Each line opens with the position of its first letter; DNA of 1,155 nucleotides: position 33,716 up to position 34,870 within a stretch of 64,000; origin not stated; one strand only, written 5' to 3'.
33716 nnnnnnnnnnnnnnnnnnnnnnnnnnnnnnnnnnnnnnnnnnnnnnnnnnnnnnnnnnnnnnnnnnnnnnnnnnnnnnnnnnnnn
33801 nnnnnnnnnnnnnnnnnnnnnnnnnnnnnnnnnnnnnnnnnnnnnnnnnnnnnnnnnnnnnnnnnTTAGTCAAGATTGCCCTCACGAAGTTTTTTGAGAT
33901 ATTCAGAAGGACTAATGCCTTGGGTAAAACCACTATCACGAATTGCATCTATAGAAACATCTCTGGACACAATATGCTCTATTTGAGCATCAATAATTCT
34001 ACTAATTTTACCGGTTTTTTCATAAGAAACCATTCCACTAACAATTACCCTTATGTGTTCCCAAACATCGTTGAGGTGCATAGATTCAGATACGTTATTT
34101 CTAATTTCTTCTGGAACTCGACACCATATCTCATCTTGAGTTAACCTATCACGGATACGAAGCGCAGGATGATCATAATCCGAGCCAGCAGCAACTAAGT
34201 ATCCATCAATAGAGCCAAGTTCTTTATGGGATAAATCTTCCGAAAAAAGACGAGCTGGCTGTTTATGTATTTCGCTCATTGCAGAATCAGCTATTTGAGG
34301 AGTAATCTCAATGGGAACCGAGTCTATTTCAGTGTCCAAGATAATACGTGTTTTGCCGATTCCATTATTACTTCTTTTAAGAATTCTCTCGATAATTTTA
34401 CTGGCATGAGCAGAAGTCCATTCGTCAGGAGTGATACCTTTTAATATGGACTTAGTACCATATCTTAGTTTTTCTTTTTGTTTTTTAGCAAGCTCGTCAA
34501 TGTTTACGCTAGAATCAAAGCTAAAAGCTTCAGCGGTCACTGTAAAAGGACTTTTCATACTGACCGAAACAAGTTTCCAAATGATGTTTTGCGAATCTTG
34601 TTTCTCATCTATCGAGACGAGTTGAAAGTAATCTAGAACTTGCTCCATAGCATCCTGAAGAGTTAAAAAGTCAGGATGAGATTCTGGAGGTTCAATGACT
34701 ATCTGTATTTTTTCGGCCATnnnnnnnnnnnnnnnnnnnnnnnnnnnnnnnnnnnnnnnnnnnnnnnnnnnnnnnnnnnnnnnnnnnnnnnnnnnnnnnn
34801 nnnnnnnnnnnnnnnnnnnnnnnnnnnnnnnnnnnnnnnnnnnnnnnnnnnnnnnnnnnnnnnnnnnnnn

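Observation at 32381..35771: Intact IS1595-family transposon with cargo, inserted precisely in the dnaK terminator T-tract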

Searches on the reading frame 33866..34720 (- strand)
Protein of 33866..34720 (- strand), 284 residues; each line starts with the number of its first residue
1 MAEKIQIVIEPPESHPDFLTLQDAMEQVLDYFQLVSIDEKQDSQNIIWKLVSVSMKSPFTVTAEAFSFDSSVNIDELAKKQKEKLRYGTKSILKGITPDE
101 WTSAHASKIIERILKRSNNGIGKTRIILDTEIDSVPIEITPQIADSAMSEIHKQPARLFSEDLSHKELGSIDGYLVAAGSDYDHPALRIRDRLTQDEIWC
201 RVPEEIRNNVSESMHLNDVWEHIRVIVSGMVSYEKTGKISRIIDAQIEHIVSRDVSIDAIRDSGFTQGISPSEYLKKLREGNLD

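Call 4: search_protein_families(library=pfam, proteins=[window:33866-34720:-], max_evalue=0.1)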
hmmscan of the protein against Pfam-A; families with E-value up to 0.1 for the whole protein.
window:33866-34720:- (284 aa): 0 families

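Call 6: search_protein_families(library=padloc, proteins=[window:33866-34720:-], max_evalue=0.1)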
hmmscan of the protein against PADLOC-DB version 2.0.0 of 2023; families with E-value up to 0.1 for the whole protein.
window:33866-34720:- (284 aa): 0 families

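Call 7: search_protein_families(library=ncbifam, proteins=[window:33866-34720:-], max_evalue=0.1)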
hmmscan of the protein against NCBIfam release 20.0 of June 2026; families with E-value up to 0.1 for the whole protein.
window:33866-34720:- (284 aa): 0 families

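Call 10: find_encoding_contigs(protein=window:33866-34720:-, flank=8000, max_places=10)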
Protein window:33866-34720:- (284 aa): 4 contigs read that carry it; 3 places shown.
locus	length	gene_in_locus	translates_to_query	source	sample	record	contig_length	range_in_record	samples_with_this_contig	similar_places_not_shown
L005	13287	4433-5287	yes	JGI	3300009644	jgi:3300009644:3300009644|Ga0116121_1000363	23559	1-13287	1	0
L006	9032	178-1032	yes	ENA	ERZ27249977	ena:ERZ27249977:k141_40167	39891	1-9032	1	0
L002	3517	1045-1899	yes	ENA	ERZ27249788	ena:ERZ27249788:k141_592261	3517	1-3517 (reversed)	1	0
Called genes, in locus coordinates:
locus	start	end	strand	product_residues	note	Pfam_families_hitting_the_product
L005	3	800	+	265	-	PF00582:Usp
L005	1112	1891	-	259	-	PF01975:SurE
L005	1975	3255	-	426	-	PF13458:Peripla_BP_6, PF01094:ANF_receptor, PF13458:Peripla_BP_6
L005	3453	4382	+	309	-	PF12760:Zn_ribbon_IS1595, PF12762:DDE_Tnp_IS1595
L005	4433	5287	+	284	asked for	-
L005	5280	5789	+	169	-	PF01850:PIN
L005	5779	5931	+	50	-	-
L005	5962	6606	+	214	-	PF00574:CLP_protease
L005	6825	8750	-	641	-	PF00012:HSP70, PF06723:MreB_Mbl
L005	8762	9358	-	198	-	PF01025:GrpE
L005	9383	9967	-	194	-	PF13580:SIS_2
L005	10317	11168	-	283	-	PF24859:FdhE_central, PF24860:FdhE_C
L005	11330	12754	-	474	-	PF16980:CitMHS_2, PF03600:CitMHS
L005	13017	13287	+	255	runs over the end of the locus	PF00378:ECH_1, PF16113:ECH_2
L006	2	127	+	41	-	?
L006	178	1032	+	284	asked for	-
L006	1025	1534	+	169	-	PF01850:PIN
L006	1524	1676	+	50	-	-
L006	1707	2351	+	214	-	PF00574:CLP_protease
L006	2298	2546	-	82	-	-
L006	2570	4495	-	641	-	PF00012:HSP70, PF06723:MreB_Mbl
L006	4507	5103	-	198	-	PF01025:GrpE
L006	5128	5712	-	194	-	PF13580:SIS_2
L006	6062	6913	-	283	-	PF24859:FdhE_central, PF24860:FdhE_C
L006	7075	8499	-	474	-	PF16980:CitMHS_2, PF03600:CitMHS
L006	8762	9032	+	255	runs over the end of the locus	PF00378:ECH_1, PF16113:ECH_2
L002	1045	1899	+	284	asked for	-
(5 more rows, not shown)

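Call 24: find_homologous_proteins(query=window:33866-34720:-, max_evalue=0.001)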
Query window:33866-34720:- (284 aa): 16 proteins with E <= 0.001 among 1229 candidates.
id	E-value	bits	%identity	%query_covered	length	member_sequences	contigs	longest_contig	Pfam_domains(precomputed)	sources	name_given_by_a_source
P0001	5.0e-181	618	100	100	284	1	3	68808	-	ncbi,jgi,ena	ncbi:MAG: hypothetical protein ABSD50_04000 [Smithella sp.]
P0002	3.9e-124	432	68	100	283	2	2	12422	-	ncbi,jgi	ncbi:MAG: hypothetical protein ABSE54_02185 [Smithella sp.]|jgi:hypothetical protein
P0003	2.9e-121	422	67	99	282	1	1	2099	-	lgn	-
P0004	1.9e-120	419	65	100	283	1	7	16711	-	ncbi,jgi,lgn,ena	jgi:hypothetical protein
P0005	4.2e-119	415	65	100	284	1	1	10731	-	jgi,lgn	-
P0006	8.3e-118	411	64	100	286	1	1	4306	-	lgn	-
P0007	6.9e-117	408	64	100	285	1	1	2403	-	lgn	-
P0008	1.3e-114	400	63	100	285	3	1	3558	-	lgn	-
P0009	2.7e-108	380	60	100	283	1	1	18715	-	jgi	-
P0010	1.3e-105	371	59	100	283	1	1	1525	-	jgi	jgi:hypothetical protein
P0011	7.1e-92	326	60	85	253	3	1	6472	-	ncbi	-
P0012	3.2e-89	317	52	100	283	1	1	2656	-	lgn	-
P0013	3.3e-75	271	61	69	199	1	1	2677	-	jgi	-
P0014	1.1e-55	207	40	100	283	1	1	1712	-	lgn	-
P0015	1.1e-53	201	40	100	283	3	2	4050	-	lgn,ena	-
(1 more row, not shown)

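Call 25: find_encoding_contigs(protein=P0002, flank=6000, max_places=4)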
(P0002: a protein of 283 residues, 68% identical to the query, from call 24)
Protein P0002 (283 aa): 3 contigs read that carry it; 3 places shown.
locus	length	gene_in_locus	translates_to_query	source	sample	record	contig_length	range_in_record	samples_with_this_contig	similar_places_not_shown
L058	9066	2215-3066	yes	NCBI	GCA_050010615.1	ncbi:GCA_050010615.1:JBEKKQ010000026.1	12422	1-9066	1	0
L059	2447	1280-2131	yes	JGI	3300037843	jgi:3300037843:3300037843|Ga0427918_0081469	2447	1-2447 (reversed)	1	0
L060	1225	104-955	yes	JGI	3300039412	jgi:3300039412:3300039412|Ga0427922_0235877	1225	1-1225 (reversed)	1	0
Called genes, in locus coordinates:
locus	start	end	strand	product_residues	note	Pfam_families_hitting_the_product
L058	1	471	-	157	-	PF05697:Trigger_N, PF05698:Trigger_C (faint)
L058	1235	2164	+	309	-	PF12760:Zn_ribbon_IS1595, PF12762:DDE_Tnp_IS1595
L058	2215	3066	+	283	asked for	-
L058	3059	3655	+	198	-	PF01850:PIN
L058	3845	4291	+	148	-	-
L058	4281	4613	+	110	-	-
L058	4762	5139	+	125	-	PF07905:PucR (weak), PF07085:DRTGG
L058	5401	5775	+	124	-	PF07085:DRTGG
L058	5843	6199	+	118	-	PF13581:HATPase_c_2, PF02518:HATPase_c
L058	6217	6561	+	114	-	-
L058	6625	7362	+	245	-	PF02811:PHP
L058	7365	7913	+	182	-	PF02518:HATPase_c, PF13589:HATPase_c_3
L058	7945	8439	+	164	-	PF01257:2Fe-2S_thioredx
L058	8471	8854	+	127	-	-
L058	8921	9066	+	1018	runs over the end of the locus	PF01257:2Fe-2S_thioredx (weak), PF01512:Complex1_51K, PF10589:NADH_4Fe-4S, PF14691:Fer4_20, PF07992:Pyr_redox_2, PF13450:NAD_binding_8 (weak), PF13738:Pyr_redox_3, PF00070:Pyr_redox (weak), +3 more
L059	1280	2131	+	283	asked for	-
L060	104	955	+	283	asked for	-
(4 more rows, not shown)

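Call 26: find_encoding_contigs(protein=P0004, flank=6000, max_places=7)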
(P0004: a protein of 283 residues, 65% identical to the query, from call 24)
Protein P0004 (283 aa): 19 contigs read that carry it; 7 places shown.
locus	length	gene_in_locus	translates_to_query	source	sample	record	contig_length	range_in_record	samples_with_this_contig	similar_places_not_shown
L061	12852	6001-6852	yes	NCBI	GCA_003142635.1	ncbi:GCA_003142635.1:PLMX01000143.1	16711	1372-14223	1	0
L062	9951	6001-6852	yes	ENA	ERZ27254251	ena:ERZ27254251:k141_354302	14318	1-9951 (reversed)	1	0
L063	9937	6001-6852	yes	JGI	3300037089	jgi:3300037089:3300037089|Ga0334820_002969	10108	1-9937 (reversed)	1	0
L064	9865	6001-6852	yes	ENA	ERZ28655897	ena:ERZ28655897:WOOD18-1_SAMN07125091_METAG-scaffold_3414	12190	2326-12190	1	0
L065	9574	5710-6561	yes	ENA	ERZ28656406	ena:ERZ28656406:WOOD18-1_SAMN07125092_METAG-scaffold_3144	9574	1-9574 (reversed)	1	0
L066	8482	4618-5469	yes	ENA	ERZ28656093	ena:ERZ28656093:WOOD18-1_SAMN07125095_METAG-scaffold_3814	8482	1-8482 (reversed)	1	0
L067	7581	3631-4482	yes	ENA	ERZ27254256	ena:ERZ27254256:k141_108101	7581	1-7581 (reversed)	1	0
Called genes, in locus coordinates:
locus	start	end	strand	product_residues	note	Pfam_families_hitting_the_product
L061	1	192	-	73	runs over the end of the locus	-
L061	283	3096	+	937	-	-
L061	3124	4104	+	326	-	PF00027:cNMP_binding, PF10137:CAP12-PCTIR_TIR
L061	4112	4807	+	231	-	-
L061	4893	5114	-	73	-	-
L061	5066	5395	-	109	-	-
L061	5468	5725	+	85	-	-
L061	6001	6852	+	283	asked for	-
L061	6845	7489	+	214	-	PF01850:PIN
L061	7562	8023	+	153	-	PF13274:SocA_Panacea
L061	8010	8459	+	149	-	-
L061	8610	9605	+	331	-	-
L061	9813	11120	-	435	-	PF00817:IMS, PF11799:IMS_C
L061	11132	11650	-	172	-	PF00717:Peptidase_S24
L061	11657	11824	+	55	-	-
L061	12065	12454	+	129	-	PF13115:YtkA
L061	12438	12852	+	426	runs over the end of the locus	PF02321:OEP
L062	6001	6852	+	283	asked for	-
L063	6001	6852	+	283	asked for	-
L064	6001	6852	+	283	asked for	-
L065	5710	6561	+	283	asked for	-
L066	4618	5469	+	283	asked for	-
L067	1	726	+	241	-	?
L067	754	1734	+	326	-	PF00027:cNMP_binding, PF10137:CAP12-PCTIR_TIR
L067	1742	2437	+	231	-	-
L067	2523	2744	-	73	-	-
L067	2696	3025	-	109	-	-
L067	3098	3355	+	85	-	-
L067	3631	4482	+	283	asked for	-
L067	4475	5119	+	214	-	PF01850:PIN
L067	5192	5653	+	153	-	PF13274:SocA_Panacea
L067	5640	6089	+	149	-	-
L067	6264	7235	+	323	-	-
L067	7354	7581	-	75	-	?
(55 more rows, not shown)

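Call 27: find_encoding_contigs(protein=P0009, flank=6000, max_places=4)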
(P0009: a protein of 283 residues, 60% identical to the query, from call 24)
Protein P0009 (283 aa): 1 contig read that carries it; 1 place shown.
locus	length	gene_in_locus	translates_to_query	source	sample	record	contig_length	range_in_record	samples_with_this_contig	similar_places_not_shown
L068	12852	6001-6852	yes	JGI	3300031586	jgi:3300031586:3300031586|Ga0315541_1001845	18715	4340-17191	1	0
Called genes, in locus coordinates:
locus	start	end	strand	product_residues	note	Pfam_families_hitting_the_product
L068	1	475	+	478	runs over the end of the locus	PF04932:Wzy_C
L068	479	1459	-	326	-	PF04055:Radical_SAM, PF06968:BATS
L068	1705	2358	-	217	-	PF13500:AAA_26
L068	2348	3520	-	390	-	PF00155:Aminotran_1_2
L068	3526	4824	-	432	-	PF00202:Aminotran_3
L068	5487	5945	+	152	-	PF12762:DDE_Tnp_IS1595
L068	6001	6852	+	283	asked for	-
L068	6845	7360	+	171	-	PF01850:PIN (weak)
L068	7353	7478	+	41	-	-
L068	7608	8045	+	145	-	PF13274:SocA_Panacea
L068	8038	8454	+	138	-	-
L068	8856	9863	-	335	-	PF26061:DUF8021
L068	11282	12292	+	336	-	PF08448:PAS_4 (weak), PF00989:PAS, PF13188:PAS_8 (weak), PF13426:PAS_9, PF08447:PAS_3, PF03861:ANTAR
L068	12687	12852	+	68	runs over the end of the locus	-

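Call 42: predict_structure(alignment_id=A1)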
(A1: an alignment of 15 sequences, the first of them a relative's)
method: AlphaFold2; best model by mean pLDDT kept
length: 284 residues; sequences in the alignment: 15
mean_pLDDT: 81.1   pTM: 0.51
mean pLDDT of the five models: 81.1, 80.5, 79.7, 77.8, 77.3
residues with pLDDT >= 90: 40; 70-90: 203; 50-70: 40; < 50: 1
segments of 3 or more residues with pLDDT < 50: none
pLDDT, mean of each block of 10 residues (from residue 1): 85 79 87 76 72 86 85 84 88 83 81 86 86 78 85 60 80 88 89 87 87 67 84 82 86 71 80 78 62
secondary structure, 60 per line:
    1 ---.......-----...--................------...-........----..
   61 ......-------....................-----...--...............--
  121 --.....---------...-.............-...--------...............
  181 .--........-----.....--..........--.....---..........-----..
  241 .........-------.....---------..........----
elements in order: E4-10 H21-36 E47-54 E59-66 H74-93 H104-118 E123-127 E137-139 H141-153 E166-181 E184-191 E197-201 H204-213 H216-220 E224-233 E239-249 H257-261 H271-280
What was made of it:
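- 33866..34720 (-): Passenger gene 1: 'X', 284 aa, in no curated family. The predicted model has an N-terminal alpha/beta part and a C-terminal OB-like beta-barrel. Putative partner (antitoxin or sensor) of the PIN protein. AF2 pLDDT 81 (call 42).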

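Call 44: fold_search(model_id=the predicted structure, library=pdb)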
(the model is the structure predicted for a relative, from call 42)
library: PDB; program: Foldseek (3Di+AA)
matches with E <= 10: 1064; with E <= 0.001: 0
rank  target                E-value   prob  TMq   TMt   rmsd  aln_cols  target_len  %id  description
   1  6m0t_A                2.1e-03  0.99  0.22  0.14   9.9       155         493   11  Crystal Structure of Lysyl-tRNA Synthetase from Plasmodium falciparum complexed with L-lysine and Cladosporin derivati (released 2021-04-21)
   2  6aqh_B                2.6e-03  1.00  0.22  0.14   8.4       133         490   14  Crystal Structure of Lysyl-tRNA Synthetase from Mycobacterium thermoresistibile complexed with L-lysine and Cladospori (released 2017-08-30)
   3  8eok_H                3.1e-03  0.82  0.23  0.09  20.5       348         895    9  Structure of the C3bB proconvertase in complex with lufaxin and factor Xa (released 2023-08-30)
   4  5yzx_A                3.2e-03  0.98  0.21  0.14  12.0       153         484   14  Crystal structure of E.coli LysU T146D mutant (released 2018-12-19)
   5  4gn3_F                4.3e-03  1.00  0.23  0.50   5.5       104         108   14  OBody AM1L10 bound to hen egg-white lysozyme (released 2013-08-21)
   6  5vl1_B                4.3e-03  1.00  0.24  0.15  11.3       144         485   15  Crystal Structure of Lysyl-tRNA Synthetase from Mycobacterium ulcerans complexed with L-lysine (released 2017-05-10)
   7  4gn3_J                4.8e-03  1.00  0.23  0.50   5.5       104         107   15  OBody AM1L10 bound to hen egg-white lysozyme (released 2013-08-21)
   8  6hcv_B                4.8e-03  0.99  0.23  0.14   9.3       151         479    8  Crystal Structure of Lysyl-tRNA Synthetase from Plasmodium falciparum complexed with a chromone ligand (released 2019-04-03)
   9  4h02_A                4.8e-03  0.99  0.23  0.15  12.0       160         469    9  Crystal structure of P. falciparum Lysyl-tRNA synthetase (released 2013-05-01)
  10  3u4z_A                5.1e-03  1.00  0.23  0.51   4.5        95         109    9  Crystal Structure of the Tetrahymena telomerase processivity factor Teb1 OB-B (released 2011-12-14)
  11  1lyl_A                5.1e-03  0.99  0.21  0.14  11.5       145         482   12  LYSYL-TRNA SYNTHETASE (LYSU) (E.C.6.1.1.6) COMPLEXED WITH LYSINE (released 1995-10-15)
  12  1bbw                  5.4e-03  0.99  0.22  0.15  10.3       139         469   14  LYSYL-TRNA SYNTHETASE (LYSS) (released 2000-11-10)
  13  3k81_C                5.8e-03  1.00  0.20  0.46   5.6       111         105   14  Structure of the central interaction protein from the Trypanosoma brucei editosome in complex with single domain antib (released 2010-11-17)
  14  3u58_C                5.8e-03  0.84  0.22  0.29  17.8       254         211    9  Crystal Structure of the Tetrahymena telomerase processivity factor Teb1 AB (released 2011-12-28)
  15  3lgj_A                6.1e-03  1.00  0.22  0.54   4.3        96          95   10  Crystal structure of single-stranded binding protein (ssb) from Bartonella henselae (released 2010-02-16)
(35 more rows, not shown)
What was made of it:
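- The OB-fold assignment rests on weak Foldseek hits (E about 2e-3, call 44). The X model has an OB-like barrel (call 44).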

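Call 50: search_protein_families(library=pfam, proteins=[L058:3845-4291:+], max_evalue=0.05)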
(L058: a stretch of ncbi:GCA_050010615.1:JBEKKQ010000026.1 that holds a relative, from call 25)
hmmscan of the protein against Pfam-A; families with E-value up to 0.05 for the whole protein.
L058:3845-4291:+ (148 aa): 0 families

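Call 51: search_protein_families(library=pfam, proteins=[L058:4281-4613:+], max_evalue=0.05)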
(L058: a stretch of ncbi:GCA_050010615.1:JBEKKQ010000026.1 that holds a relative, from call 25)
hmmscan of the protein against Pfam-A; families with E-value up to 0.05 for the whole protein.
L058:4281-4613:+ (110 aa): 2 families
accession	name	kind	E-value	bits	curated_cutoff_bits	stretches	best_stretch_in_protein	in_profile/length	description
PF13800.11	Sigma_reg_N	-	0.024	15.3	26.3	1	40-105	5-67/91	Sigma factor regulator N-terminal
PF10177.14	DUF2371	-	0.029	15.1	22.9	1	19-73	15-71/143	Uncharacterised conserved protein (DUF2371)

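Call 62: search_protein_representatives(alignment_id=A1)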
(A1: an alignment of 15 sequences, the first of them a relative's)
Query: 15 sequences, 284 profile positions. Proteins with E-value up to 0.001 (for the whole library): 593; up to 1e-10: 355; up to 1e-30: 199. The best 150 are listed.
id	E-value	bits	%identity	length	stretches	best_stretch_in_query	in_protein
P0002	7.0e-142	488.3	-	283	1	1-284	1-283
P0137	3.9e-94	331.6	-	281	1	2-284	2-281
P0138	1.0e-93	330.3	-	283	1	1-284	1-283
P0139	6.3e-89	314.5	-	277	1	1-279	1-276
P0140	8.6e-89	314.1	-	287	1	1-284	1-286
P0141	1.8e-88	313.0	-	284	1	1-284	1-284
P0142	1.8e-87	309.8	-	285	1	1-284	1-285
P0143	5.8e-87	308.1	-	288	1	1-284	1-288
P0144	5.7e-84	298.2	-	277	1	1-284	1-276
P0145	1.9e-81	290.0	-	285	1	1-284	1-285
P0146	3.6e-81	289.1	-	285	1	3-284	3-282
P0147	1.1e-80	287.5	-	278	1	1-283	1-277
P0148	1.2e-80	287.3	-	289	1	1-284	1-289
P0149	2.1e-80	286.6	-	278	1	1-284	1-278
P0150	6.4e-80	285.0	-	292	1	2-284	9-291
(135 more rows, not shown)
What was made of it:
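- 33866..34720 (-): 593 cluster representatives by HMM (call 62).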

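Call 63: find_related_loci(query=A1, collection=metagenome_contigs, flank=4500)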
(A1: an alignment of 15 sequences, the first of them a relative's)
Query A1 (284 aa) in metagenome_contigs; peptide patterns used: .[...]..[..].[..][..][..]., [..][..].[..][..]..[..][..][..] (x = any residue, [..] = any of these).
163 stretches matched a pattern; 12 encode a relative of the query (tblastn E <= 1e-3); 12 distinct loci.
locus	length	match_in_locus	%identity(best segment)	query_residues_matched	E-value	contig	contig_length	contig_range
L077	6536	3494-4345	62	1-283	2e-124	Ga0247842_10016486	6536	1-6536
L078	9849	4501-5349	60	1-284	3e-117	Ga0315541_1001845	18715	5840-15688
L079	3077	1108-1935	43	1-279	4e-69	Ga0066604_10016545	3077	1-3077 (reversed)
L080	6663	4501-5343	35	1-283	3e-54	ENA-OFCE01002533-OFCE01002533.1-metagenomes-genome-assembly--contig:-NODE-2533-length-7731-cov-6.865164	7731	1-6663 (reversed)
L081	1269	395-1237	34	1-284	2e-54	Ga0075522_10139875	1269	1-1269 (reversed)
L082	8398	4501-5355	32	1-283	4e-50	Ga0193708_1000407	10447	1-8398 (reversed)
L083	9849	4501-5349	38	1-281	7e-50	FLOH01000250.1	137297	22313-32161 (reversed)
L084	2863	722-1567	33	1-283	1e-49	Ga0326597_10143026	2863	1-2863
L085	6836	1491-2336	33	1-283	2e-46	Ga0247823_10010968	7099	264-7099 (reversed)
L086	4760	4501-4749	67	1-82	5e-34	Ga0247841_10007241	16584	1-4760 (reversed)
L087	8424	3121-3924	28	3-272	2e-32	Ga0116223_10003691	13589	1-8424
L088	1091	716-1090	34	1-124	1e-20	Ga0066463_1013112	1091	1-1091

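Call 72: search_protein_families(library=phrogs, proteins=[window:33866-34720:-], max_evalue=0.01)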
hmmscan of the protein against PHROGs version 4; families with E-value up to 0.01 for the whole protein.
window:33866-34720:- (284 aa): 0 families
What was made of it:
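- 33866..34720 (-): No hit in Pfam, NCBIfam, PADLOC or PHROGs (calls 4, 6, 7, 72).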
